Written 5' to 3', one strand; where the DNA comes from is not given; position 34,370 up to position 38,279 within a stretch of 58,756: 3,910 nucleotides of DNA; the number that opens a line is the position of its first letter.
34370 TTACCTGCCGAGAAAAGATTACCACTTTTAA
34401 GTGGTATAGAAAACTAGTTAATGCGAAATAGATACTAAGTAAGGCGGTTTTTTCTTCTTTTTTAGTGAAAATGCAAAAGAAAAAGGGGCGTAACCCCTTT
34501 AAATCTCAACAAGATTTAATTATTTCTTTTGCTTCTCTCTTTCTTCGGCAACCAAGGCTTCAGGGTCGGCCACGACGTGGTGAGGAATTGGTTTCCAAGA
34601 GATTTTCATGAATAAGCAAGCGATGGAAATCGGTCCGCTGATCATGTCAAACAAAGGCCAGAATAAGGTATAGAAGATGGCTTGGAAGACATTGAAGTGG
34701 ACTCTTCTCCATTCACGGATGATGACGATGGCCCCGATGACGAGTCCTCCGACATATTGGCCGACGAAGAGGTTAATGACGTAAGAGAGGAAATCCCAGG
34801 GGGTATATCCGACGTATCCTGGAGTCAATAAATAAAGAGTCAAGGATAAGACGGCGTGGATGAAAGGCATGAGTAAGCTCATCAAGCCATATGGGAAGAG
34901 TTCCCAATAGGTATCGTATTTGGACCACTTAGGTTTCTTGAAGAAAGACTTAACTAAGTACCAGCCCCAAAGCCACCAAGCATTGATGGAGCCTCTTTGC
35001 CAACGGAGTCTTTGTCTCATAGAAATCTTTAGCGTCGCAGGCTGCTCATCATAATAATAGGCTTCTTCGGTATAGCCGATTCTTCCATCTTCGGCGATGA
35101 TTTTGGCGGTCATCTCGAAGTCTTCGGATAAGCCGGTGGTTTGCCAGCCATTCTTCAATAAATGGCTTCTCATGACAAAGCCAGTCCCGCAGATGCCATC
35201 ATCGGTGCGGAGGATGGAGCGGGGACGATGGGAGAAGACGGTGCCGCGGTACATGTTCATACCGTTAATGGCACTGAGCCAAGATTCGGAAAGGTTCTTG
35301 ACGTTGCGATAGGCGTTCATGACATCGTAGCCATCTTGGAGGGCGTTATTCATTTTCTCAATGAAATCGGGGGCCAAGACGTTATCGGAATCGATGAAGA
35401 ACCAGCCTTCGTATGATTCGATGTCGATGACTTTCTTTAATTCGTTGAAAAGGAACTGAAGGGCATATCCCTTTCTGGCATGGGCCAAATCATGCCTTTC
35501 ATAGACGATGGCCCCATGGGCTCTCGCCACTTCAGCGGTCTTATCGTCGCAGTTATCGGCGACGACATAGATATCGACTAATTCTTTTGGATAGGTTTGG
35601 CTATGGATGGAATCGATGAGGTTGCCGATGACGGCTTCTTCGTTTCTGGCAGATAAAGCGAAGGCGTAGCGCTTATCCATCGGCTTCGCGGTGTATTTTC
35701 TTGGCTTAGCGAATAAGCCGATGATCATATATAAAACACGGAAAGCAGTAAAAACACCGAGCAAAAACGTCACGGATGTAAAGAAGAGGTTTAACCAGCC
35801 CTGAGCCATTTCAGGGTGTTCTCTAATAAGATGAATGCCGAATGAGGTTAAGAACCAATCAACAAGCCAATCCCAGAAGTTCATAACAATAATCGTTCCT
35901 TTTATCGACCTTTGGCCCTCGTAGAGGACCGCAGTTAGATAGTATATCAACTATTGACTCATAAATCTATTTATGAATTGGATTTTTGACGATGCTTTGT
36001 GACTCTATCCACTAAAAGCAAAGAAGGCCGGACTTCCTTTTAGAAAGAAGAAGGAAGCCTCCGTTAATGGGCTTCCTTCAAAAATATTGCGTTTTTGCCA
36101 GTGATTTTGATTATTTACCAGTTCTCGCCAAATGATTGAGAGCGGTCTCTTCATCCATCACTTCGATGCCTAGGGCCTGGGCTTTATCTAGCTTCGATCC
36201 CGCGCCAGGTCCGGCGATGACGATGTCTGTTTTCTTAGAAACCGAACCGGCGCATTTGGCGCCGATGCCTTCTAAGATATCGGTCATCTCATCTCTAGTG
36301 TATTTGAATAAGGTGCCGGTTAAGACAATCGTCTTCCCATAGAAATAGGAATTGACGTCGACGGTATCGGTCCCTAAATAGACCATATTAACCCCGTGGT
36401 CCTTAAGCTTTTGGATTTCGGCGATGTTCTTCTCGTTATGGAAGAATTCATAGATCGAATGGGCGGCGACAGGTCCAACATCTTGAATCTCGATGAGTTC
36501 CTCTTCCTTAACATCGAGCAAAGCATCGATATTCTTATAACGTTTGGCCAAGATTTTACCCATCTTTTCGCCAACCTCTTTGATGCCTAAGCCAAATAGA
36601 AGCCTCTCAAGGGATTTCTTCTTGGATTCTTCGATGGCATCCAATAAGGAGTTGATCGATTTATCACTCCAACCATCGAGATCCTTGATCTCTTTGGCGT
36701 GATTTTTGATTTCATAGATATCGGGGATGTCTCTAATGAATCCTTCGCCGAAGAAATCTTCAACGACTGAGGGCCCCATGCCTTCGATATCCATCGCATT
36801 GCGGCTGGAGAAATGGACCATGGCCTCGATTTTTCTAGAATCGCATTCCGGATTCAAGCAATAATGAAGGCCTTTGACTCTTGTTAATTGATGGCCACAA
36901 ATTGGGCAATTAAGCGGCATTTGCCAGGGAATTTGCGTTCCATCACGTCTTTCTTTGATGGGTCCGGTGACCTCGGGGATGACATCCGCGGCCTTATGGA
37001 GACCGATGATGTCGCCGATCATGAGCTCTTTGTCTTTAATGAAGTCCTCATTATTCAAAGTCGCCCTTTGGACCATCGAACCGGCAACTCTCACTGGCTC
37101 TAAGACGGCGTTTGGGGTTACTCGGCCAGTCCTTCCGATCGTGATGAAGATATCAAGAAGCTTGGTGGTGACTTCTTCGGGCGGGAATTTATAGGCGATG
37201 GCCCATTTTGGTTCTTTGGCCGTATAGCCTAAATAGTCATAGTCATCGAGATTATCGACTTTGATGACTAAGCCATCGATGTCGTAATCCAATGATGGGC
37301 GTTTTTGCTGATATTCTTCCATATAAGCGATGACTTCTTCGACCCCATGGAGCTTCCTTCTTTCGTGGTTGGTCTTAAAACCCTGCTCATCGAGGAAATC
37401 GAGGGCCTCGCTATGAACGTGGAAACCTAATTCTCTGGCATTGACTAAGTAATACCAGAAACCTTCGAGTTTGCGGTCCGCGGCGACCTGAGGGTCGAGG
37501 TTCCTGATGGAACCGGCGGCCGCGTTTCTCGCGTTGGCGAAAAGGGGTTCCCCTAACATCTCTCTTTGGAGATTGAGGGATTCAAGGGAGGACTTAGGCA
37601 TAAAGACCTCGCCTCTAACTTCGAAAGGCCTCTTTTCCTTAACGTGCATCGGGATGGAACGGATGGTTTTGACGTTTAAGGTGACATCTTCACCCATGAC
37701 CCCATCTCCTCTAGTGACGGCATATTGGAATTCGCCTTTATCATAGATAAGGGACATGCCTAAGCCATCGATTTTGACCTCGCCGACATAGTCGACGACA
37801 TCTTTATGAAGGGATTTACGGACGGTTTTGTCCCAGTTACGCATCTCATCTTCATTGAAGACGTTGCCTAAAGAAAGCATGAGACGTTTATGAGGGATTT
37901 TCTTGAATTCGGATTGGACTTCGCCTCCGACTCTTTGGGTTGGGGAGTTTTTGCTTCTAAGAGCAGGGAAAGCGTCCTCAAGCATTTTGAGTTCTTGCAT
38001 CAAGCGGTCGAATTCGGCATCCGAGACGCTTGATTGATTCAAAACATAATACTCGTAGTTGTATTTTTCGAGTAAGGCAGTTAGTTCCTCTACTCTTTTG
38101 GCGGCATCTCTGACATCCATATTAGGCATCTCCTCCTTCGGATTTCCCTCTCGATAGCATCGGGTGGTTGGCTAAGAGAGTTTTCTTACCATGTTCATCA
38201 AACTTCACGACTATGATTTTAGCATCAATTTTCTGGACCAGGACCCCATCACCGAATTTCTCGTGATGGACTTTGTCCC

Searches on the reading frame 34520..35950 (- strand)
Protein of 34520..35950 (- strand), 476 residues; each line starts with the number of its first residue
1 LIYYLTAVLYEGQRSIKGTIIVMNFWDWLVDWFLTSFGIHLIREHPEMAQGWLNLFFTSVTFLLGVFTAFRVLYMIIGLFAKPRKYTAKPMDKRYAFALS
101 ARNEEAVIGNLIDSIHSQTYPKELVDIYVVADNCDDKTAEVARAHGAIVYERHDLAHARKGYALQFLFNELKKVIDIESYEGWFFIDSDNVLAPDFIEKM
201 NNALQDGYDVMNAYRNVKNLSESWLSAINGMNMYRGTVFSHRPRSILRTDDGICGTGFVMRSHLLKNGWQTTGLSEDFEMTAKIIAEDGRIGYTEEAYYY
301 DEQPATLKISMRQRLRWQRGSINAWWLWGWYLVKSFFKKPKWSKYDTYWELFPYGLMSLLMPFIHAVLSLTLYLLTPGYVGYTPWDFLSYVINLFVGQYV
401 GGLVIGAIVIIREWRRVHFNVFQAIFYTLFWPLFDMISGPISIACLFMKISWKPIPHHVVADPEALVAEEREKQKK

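Call 43: search_protein_families(library=pfam, proteins=[window:34520-35950:-], max_evalue=0.0001)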
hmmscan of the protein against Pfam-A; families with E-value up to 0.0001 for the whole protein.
window:34520-35950:- (476 aa): 3 families
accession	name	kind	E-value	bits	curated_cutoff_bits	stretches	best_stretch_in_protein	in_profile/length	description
PF13641.12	Glyco_tranf_2_3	-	2.3e-21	77.3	27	1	95-320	3-230/230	Glycosyltransferase like family 2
PF13632.12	Glyco_trans_2_3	-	3.2e-14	53.7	27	1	185-382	4-182/198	Glycosyl transferase family group 2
PF00535.33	Glycos_transf_2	-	5.8e-10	39.8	23.3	1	100-265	5-164/168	Glycosyl transferase family 2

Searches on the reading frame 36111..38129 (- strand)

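Call 43: search_protein_families(library=pfam, proteins=[window:36111-38129:-], max_evalue=0.0001)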
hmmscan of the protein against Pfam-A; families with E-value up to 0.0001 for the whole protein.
window:36111-38129:- (672 aa): 8 families
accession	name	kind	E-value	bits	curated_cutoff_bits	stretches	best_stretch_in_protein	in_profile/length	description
PF01653.23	DNA_ligase_aden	-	7.8e-89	298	27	1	73-318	2-253/253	NAD-dependent DNA ligase adenylation domain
PF03120.22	DNA_ligase_OB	-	8.1e-29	99.8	32.9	1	321-398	1-78/79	NAD-dependent DNA ligase OB-fold domain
PF12826.13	HHH_2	-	1.4e-23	83.2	27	1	509-570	1-62/64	Helix-hairpin-helix motif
PF00533.33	BRCT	-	1.9e-14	54.1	21.3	1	594-661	4-72/78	BRCA1 C Terminus (BRCT) domain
PF14520.12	HHH_5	-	4.6e-08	33.9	27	1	514-563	5-55/57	Helix-hairpin-helix domain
PF22745.1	Nlig-Ia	-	1.5e-05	26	27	1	25-59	18-52/92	DNA ligase-like, N-terminal NAD+-binding domain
PF12738.14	PTCB-BRCT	-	4.4e-05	23.9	22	0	602-658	4-59/63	twin BRCT domain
PF00633.29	HHH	-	0.0001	22.4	24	0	536-562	4-30/30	Helix-hairpin-helix motif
